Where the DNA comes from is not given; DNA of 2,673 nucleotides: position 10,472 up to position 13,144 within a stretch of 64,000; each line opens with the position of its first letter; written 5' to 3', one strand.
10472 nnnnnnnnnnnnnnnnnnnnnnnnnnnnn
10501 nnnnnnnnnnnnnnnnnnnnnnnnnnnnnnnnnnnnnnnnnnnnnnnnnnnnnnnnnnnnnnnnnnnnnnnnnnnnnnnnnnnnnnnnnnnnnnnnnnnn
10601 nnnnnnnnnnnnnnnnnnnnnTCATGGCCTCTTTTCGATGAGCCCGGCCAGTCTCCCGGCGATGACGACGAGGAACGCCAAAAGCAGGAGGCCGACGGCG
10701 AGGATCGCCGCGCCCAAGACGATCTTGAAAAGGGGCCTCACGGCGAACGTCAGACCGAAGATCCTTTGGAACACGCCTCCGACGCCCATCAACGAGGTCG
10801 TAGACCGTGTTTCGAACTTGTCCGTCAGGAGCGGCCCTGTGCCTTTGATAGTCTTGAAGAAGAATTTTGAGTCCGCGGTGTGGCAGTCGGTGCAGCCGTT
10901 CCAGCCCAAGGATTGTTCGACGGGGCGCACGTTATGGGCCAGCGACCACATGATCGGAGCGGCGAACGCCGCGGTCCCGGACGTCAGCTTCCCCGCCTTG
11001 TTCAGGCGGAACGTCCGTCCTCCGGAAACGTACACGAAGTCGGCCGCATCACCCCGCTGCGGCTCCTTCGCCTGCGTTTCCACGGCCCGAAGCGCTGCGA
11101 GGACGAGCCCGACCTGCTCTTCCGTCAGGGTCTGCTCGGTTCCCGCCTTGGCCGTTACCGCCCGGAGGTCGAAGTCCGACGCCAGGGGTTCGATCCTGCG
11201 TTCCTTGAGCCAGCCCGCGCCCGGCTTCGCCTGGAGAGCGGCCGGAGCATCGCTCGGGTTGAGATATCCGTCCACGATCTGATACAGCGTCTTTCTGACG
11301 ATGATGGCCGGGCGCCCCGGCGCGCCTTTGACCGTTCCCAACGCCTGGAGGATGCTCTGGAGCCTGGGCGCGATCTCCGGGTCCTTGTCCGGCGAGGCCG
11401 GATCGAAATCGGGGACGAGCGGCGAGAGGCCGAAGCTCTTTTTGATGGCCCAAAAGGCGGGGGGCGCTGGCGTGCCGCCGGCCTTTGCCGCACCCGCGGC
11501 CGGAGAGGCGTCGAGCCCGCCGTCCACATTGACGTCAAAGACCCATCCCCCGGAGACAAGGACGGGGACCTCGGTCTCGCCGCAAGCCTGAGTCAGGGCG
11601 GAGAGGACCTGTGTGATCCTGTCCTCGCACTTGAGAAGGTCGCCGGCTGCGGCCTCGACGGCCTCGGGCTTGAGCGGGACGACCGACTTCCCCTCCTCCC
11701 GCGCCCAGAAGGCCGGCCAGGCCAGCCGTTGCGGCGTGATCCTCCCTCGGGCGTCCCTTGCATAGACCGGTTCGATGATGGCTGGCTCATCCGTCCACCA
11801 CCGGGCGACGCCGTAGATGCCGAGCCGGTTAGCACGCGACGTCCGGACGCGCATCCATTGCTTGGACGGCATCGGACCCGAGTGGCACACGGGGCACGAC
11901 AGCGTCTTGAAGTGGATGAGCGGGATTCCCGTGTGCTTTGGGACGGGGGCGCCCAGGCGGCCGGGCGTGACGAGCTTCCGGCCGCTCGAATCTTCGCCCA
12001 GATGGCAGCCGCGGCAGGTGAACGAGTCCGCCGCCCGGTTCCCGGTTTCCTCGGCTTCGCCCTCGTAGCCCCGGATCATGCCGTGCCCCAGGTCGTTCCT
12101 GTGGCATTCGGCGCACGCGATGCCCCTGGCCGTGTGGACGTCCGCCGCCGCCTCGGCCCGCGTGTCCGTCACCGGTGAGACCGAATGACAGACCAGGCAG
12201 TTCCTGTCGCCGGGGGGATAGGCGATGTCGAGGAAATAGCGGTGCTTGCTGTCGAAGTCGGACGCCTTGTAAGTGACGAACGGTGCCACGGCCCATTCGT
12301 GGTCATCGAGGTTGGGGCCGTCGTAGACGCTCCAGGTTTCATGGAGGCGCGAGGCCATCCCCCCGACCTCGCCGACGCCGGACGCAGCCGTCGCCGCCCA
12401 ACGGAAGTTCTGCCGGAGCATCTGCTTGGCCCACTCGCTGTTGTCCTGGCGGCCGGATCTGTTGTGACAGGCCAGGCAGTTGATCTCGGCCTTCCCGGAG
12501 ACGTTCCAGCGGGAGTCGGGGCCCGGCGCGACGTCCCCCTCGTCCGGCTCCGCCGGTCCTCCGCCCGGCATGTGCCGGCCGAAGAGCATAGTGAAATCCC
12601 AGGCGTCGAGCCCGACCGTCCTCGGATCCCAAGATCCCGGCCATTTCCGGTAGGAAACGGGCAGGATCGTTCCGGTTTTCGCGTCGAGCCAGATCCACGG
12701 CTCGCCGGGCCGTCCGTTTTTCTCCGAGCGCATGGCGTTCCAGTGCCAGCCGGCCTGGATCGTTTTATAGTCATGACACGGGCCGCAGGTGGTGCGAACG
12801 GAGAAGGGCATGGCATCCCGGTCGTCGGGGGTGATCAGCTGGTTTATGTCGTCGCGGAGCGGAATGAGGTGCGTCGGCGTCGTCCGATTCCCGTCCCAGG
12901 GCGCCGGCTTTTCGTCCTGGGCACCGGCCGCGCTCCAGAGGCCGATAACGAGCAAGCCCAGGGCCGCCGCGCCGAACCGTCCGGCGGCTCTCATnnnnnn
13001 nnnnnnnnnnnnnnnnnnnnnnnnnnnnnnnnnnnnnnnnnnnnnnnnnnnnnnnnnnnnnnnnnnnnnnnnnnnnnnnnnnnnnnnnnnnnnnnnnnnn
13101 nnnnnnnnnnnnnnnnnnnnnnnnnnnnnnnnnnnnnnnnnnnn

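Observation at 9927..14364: Periplasmic TAT-exported Gfo/Idh/MocA oxidoreductase translationally coupled to a membrane-anchored heptaheme cytochrome c and a 5-TM His-rich protein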

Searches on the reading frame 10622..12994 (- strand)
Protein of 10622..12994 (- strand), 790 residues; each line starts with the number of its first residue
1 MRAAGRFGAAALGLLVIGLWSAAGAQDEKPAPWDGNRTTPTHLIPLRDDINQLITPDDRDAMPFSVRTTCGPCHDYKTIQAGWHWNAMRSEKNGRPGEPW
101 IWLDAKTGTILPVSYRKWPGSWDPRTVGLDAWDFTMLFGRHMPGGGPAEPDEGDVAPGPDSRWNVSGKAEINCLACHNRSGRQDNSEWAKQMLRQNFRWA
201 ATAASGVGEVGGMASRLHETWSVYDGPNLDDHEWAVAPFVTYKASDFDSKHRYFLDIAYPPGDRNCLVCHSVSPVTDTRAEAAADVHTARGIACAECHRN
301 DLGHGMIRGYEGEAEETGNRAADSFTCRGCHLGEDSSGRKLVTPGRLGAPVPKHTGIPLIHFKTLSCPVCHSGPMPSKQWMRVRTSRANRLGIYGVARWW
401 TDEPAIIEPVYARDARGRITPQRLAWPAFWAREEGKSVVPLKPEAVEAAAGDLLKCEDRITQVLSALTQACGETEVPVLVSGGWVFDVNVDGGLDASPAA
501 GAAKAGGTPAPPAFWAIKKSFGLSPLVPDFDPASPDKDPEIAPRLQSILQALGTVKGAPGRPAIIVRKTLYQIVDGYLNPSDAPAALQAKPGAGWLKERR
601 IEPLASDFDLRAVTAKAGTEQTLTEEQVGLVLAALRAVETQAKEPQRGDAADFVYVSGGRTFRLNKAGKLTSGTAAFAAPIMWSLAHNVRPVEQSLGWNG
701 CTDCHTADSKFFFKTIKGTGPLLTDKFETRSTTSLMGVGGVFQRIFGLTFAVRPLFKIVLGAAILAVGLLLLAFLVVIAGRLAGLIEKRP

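Call 3: search_protein_families(library=pfam, proteins=[window:10622-12994:-], max_evalue=0.01)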
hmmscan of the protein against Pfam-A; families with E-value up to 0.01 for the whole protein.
window:10622-12994:- (790 aa): 3 families
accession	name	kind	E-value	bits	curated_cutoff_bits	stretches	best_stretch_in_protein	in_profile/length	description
PF14522.11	Cytochrome_C7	-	2.7e-08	33.9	24.8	0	263-331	13-66/67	Cytochrome c7 and related cytochrome c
PF22113.1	Mtrc-MtrF_II-IV_dom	-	2.5e-06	27.6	30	1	172-334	30-166/176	Outer membrane cytochrome MtrC/MtrF-like, domains II/IV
PF14537.11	Cytochrom_c3_2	-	0.00023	22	25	0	286-373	1-66/79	Cytochrome c3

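Call 4: search_protein_families(library=ncbifam, proteins=[window:10622-12994:-], max_evalue=0.01)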
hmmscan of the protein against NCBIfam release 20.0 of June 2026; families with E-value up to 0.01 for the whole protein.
window:10622-12994:- (790 aa): 3 families
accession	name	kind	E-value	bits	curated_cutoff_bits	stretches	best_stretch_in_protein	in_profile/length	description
TIGR03507.1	decahem_SO1788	subfamily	2.6e-07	29.5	209.3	1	172-341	183-312/672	OmcA/MtrC family decaheme c-type cytochrome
TIGR04315.1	octaheme_Shew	subfamily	1.6e-05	24.2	375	0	667-711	391-433/440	tetrathionate reductase family octaheme c-type cytochrome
NF041198.1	UshA_like_PCGU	equivalog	1.6e-05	23.7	275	1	263-336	442-513/519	UshA-like (seleno)protein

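Call 9: find_homologous_proteins(query=window:10622-12994:-, max_evalue=0.00001)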
Query window:10622-12994:- (790 aa): 1337 proteins with E <= 0.00001 among 8000 candidates; the best 120 are listed.
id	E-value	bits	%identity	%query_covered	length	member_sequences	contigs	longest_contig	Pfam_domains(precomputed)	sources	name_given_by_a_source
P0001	0.0e+0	1855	100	100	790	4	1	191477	PF14522.12,PF22113.2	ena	-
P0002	0.0e+0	1410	75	97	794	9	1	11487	PF14522.12,PF22113.2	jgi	jgi:hypothetical protein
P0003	0.0e+0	1388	72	100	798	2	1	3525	PF14537.12,PF14522.12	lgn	-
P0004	0.0e+0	1377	73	100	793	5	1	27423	PF14522.12,PF22113.2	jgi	jgi:hypothetical protein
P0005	0.0e+0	1357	70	100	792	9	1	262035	PF14522.12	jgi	jgi:hypothetical protein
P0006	0.0e+0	1346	71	97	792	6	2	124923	PF14522.12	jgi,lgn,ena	jgi:hypothetical protein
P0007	0.0e+0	1341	70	100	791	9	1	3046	PF14522.12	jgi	jgi:hypothetical protein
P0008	0.0e+0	1333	69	100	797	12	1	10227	PF14522.12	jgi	-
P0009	0.0e+0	1332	69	100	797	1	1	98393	PF14537.12,PF14522.12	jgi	jgi:hypothetical protein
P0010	0.0e+0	1329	69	100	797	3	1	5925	PF14522.12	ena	-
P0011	0.0e+0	1322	70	98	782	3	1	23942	PF14522.12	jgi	jgi:hypothetical protein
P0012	0.0e+0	1301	69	97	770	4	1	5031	PF14522.12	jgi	jgi:hypothetical protein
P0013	0.0e+0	1296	69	100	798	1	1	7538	PF14522.12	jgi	jgi:hypothetical protein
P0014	0.0e+0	1291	68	98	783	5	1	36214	PF14522.12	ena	-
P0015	0.0e+0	1281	70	96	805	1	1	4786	PF14537.12,PF14522.12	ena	-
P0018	0.0e+0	1237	64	100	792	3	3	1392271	PF14537.12,PF14522.12,PF22113.2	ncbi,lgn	-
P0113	0.0e+0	1086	62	96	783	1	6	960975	PF14537.12,PF14522.12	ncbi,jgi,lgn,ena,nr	ncbi:MAG TPA: hypothetical protein P5119_00050 [Candidatus Aminicenantes bacterium]|nr:hypothetical 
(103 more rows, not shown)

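Call 11: find_encoding_contigs(protein=P0018, flank=6000, max_places=2)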
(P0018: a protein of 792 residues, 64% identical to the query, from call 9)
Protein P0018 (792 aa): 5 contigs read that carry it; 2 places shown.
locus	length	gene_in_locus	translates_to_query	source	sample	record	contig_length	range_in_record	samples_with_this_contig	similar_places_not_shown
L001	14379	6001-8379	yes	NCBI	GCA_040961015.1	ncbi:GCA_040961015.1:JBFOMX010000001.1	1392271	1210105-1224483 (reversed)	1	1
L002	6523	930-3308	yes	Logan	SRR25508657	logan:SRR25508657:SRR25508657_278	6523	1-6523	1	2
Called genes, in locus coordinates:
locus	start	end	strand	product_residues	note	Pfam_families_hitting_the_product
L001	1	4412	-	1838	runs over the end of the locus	PF11974:bMG3, PF01835:MG2, PF17972:bMG5, PF17962:bMG6, PF07703:A2M_BRD, PF00207:A2M, PF07678:TED_complement (faint), PF17973:bMG10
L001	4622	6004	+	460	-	PF01408:GFO_IDH_MocA, PF22725:GFO_IDH_MocA_C3, PF02894:GFO_IDH_MocA_C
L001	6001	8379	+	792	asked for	PF14522:Cytochrome_C7 (faint), PF14537:Cytochrom_c3_2 (faint), PF22113:Mtrc-MtrF_II-IV_dom (faint)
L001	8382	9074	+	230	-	-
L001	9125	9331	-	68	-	PF13560:HTH_31, PF12844:HTH_19, PF13443:HTH_26 (weak), PF01381:HTH_3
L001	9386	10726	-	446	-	PF03572:Peptidase_S41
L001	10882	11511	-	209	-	PF00440:TetR_N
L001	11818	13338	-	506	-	PF12893:Lumazine_bd_2, PF00578:AhpC-TSA (faint), PF12893:Lumazine_bd_2, PF08534:Redoxin (faint)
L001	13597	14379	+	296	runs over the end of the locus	-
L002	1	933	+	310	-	?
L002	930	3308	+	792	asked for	PF14522:Cytochrome_C7 (faint), PF14537:Cytochrom_c3_2 (faint), PF22113:Mtrc-MtrF_II-IV_dom (faint)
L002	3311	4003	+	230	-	-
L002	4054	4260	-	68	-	PF13560:HTH_31, PF12844:HTH_19, PF13443:HTH_26 (weak), PF01381:HTH_3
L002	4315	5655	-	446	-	PF03572:Peptidase_S41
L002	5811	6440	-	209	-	PF00440:TetR_N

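Call 12: find_encoding_contigs(protein=P0113, flank=6000, max_places=2)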
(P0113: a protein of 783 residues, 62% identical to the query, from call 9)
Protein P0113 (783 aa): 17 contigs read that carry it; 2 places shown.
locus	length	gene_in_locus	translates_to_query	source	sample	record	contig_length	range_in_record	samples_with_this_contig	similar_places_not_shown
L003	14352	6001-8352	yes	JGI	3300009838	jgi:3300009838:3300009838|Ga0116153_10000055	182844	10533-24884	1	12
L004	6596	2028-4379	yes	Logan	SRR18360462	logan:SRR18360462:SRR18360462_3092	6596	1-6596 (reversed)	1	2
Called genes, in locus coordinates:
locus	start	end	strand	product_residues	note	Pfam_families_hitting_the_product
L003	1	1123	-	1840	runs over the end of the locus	PF11974:bMG3, PF01835:MG2, PF17972:bMG5, PF17962:bMG6, PF07703:A2M_BRD, PF00207:A2M, PF07678:TED_complement (weak), PF17973:bMG10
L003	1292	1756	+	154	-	PF01316:Arg_repressor, PF02863:Arg_repressor_C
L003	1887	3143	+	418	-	PF00764:Arginosuc_synth, PF20979:Arginosuc_syn_C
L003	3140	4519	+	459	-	PF00206:Lyase_1, PF14698:ASL_C2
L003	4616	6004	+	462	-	PF01408:GFO_IDH_MocA, PF22725:GFO_IDH_MocA_C3, PF02894:GFO_IDH_MocA_C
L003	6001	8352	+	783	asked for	PF14522:Cytochrome_C7 (faint), PF14537:Cytochrom_c3_2 (faint)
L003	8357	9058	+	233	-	-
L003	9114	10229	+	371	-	PF17170:DUF5128 (weak)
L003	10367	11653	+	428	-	PF02812:ELFV_dehydrog_N, PF00208:ELFV_dehydrog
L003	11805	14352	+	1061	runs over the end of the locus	PF01326:PPDK_N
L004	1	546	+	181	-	?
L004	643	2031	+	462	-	PF01408:GFO_IDH_MocA, PF22725:GFO_IDH_MocA_C3, PF02894:GFO_IDH_MocA_C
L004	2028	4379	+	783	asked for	PF14522:Cytochrome_C7 (faint), PF14537:Cytochrom_c3_2 (faint)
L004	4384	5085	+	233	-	-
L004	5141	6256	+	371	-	PF17170:DUF5128 (weak)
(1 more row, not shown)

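Call 14: find_related_loci(query=A1, collection=genome_contigs, flank=7000)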
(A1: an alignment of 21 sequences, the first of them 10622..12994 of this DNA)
Query A1 (790 aa) in genome_contigs; peptide patterns used: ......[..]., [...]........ (x = any residue, [..] = any of these).
188 stretches matched a pattern; 94 encode a relative of the query (tblastn E <= 1e-3); the best 80 are kept; 79 distinct loci.
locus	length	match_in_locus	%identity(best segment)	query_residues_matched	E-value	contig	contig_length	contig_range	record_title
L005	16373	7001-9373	70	1-789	0e+0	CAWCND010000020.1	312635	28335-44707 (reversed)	MAG: Candidatus Aminicenantes bacterium isolate MFD03726.bin.3.73 genome assembly, contig: contig_63539, whole genome sh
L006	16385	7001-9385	69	1-788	0e+0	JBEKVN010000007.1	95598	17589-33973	MAG: Candidatus Aminicenantales bacterium isolate SPRUCE 605 SPRUCE_605_7, whole genome shotgun sequence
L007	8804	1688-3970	70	27-788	0e+0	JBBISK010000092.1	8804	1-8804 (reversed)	MAG: Candidatus Aminicenantes bacterium isolate QNF170220_bin_371 NODE_8654_length_8804_cov_4.311807, whole genome shotg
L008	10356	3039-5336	65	9-789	0e+0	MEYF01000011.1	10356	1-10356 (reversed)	MAG: Candidatus Aminicenantes bacterium RBG_19FT_COMBO_65_30 rbg_19ft_combo_scaffold_12246, whole genome shotgun sequenc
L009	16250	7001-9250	63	26-789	0e+0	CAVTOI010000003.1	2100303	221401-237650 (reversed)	MAG: Candidatus Aminicenantes bacterium isolate MFD00905.bin.1.6 genome assembly, contig: contig_575, whole genome shotg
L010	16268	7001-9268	64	20-789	0e+0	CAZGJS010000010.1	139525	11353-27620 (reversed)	MAG TPA_asm: uncultured Eubacteriales bacterium isolate SRP302447_co1_263 genome assembly, contig: NODE_448_length_13952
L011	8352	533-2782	63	26-789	0e+0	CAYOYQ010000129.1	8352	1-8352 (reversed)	MAG TPA_asm: uncultured Eubacteriales bacterium isolate SRP098346_co1_98 genome assembly, contig: NODE_11511_length_8352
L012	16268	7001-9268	64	21-790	0e+0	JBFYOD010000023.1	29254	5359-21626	MAG: Candidatus Aminicenantes bacterium isolate PPR_0111 PPR_0111.fa_k121_718230, whole genome shotgun sequence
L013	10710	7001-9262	64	22-789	0e+0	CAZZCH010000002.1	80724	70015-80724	MAG TPA_asm: uncultured Eubacteriales bacterium isolate SRP178699_co1_153 genome assembly, contig: NODE_208_length_80724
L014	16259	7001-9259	64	23-789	0e+0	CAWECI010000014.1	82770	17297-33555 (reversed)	MAG: Candidatus Aminicenantes bacterium isolate MFD04492.bin.2.17 genome assembly, contig: contig_34959, whole genome sh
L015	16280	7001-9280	63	1-768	0e+0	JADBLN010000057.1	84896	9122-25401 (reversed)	MAG: Acidobacteria bacterium isolate Bin2_14.8m NODE_8_length_84896_cov_15.965500, whole genome shotgun sequence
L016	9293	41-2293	64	26-789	0e+0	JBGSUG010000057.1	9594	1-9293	MAG: Candidatus Aminicenantales bacterium isolate JTS-AC427 k141_834603, whole genome shotgun sequence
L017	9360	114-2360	63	28-789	0e+0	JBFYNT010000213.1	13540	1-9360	MAG: Candidatus Aminicenantes bacterium isolate PPR_0099 k121_1785386, whole genome shotgun sequence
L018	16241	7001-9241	62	31-789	0e+0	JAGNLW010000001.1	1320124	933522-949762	MAG: Candidatus Aminicenantes bacterium isolate Go_SlDig_bin_238 Go_SlDig_2_length_1320124_cov_13.115983, whole genome s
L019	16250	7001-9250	62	28-789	0e+0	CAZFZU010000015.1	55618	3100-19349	MAG TPA_asm: uncultured Eubacteriales bacterium isolate SRP278314_co1_38 genome assembly, contig: NODE_756_length_55618_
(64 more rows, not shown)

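Call 23: search_solved_structures(query=A1, max_evalue=1)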
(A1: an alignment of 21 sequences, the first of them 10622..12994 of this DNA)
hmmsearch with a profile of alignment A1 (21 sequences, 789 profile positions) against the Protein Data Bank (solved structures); distinct sequences matched with E-value up to 1: 3.
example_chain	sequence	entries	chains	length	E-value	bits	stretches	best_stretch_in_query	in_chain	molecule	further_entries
6v0a_A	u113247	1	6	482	0.096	14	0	295-341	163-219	Nitrite reductase (cytochrome; ammonia-forming)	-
2czs_A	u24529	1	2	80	0.15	13.4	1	245-314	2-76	cytochrome c, putative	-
8bcx_A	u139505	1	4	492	0.7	11.2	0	295-343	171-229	Nitrite reductase (cytochrome; ammonia-forming)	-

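Call 36: predict_structure(alignment_id=A1)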
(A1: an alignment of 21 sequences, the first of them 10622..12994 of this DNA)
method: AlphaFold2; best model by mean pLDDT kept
length: 790 residues; sequences in the alignment: 21
mean_pLDDT: 49.8   pTM: 0.47
mean pLDDT of the five models: 49.8, 48.1, 48.0, 45.9, 45.1
residues with pLDDT >= 90: 74; 70-90: 168; 50-70: 82; < 50: 466
segments of 3 or more residues with pLDDT < 50: 1-8, 12-313, 318-322, 324-334, 338-404, 502-508, 643-648, 685-713, 733-754
pLDDT, mean of each block of 10 residues (from residue 1): 44 45 29 26 27 30 23 24 23 27 31 27 34 31 25 31 23 26 31 28 23 23 24 23 24 21 23 27 29 27 28 46 45 47 32 22 23 24 25 23 47 58 65 76 74 83 87 83 78 67 45 83 84 85 92 88 91 89 77 87 91 82 87 87 52 82 89 82 45 29 34 58 81 42 39 55 77 78 58
secondary structure, 60 per line:
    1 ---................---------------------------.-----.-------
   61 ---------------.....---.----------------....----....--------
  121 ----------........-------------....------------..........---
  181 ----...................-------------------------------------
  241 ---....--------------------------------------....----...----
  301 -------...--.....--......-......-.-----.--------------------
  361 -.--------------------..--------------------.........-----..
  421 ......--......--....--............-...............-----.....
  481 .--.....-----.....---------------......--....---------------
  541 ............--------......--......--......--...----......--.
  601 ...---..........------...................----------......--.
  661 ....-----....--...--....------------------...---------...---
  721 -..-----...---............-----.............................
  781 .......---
elements in order (helices of 4 or more, strands of 3 or more residues): H4-19 H76-80 E101-104 E109-112 H131-138 H152-155 H168-177 H185-203 H244-247 H286-289 H313-317 H320-325 H327-332 E405-413 E419-426 E429-434 E437-440 H443-454 H456-470 E476-481 E484-488 E494-498 E514-519 E522-525 H541-552 E561-566 E569-574 E577-582 E592-597 E600-603 H607-616 H625-641 E652-657 E660-664 E670-673 E681-684 E715-717 E729-731 H735-746 H752-787

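Call 40: fold_search(model_id=the predicted structure, library=pdb)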
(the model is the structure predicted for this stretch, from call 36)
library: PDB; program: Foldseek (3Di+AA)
matches with E <= 10: 186; with E <= 0.001: 0
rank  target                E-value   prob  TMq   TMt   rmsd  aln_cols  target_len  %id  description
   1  2z2o_A                6.5e-01  0.06  0.05  0.11  14.0       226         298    8  Crystal Structure of apo virginiamycin B lyase from Staphylococcus aureus (released 2007-06-19)
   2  3aix_B                1.1e+00  0.02  0.06  0.12  21.9       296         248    9  Crystal structure of PCNA2-PCNA3 complex from Sulfolobus tokodaii (I222) (released 2011-05-18)
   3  5yd8_Y                1.1e+00  0.01  0.06  0.13  20.5       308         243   11  Crystal structure of human PCNA in complex with APIM of human ZRANB3 (released 2018-04-18)
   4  1vpk                  1.1e+00  0.02  0.06  0.11  23.1       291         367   10  Crystal structure of DNA polymerase III, beta subunit (TM0262) from Thermotoga maritima at 2.00 A resolution (released 2004-11-23)
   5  6ptv_C                1.1e+00  0.02  0.06  0.10  21.5       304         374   12  Crystal structure of a DnaN sliding clamp (DNA polymerase III subunit beta) from Rickettsia rickettsii bound to grisel (released 2019-08-07)
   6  4ztd_A                1.1e+00  0.01  0.06  0.10  22.8       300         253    9  Crystal Structure of Human PCNA in complex with a TRAIP peptide (released 2015-12-16)
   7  2z2p_A                1.2e+00  0.05  0.06  0.14  17.1       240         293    8  Crystal Structure of catalytically inactive H270A virginiamycin B lyase from Staphylococcus aureus with Quinupristin (released 2007-06-19)
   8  4uxg_H                1.2e+00  0.02  0.06  0.09  21.9       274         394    9  Crystal structure of the carboxy-terminal region of the bacteriophage T4 proximal long tail fibre protein gp34, R32 na (released 2015-09-30)
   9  6w38_B                1.3e+00  0.02  0.05  0.14  25.5       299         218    6  Crystal structure of the FAM46C/Plk4 complex (released 2020-05-06)
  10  6man_B                1.5e+00  0.02  0.06  0.11  21.4       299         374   10  Crystal structure of a DnaN sliding clamp DNA polymerase III subunit beta from Rickettsia bellii RML369-C (released 2018-09-05)
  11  7stb_F                1.6e+00  0.02  0.06  0.13  20.8       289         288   10  Closed state of Rad24-RFC:9-1-1 bound to a 5' ss/dsDNA junction (released 2022-03-23)
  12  8xpg_B                1.6e+00  0.02  0.05  0.15  17.8       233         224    8  The Crystal Structure of polo box domain of Plk4 from Biortus. (released 2024-03-06)
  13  2g7u_A                1.6e+00  0.01  0.05  0.11  17.4       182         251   10  2.3 A structure of putative catechol degradative operon regulator from Rhodococcus sp. RHA1 (released 2006-04-04)
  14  9v21_lE               1.6e+00  0.01  0.03  0.05  15.7        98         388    9  Cryo- EM structure of 75S ribosome with P- tRNA from Entamoeba histolytica (released 2025-10-08)
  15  7qo1_F                1.7e+00  0.01  0.06  0.10  20.6       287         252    8  complex of DNA ligase I and FEN1 on PCNA and DNA (released 2023-01-11)
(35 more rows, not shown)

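Call 48: search_protein_representatives(alignment_id=A1)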
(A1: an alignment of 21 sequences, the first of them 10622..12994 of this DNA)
Query: 21 sequences, 789 profile positions. Proteins with E-value up to 0.001 (for the whole library): 883; up to 1e-10: 659; up to 1e-30: 390. The best 150 are listed.
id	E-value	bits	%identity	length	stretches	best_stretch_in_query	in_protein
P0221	0.0e+00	1033.0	-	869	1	36-787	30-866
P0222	1.0e-298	1009.5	-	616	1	1-542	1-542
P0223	1.4e-296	1002.4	-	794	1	25-787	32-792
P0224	4.7e-275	931.2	-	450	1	1-453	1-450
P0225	3.3e-248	842.4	-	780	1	29-778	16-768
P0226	1.3e-246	837.1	-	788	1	30-781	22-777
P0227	4.4e-239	812.3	-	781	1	29-787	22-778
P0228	3.2e-237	806.1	-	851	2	158-785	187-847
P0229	5.2e-236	802.1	-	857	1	11-728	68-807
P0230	7.0e-235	798.4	-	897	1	15-783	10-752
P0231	8.8e-232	788.1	-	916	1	17-779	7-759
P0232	1.9e-231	787.0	-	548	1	249-788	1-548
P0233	1.5e-230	784.1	-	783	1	29-783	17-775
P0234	5.5e-225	765.6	-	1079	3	32-692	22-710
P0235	2.1e-218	743.9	-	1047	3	47-668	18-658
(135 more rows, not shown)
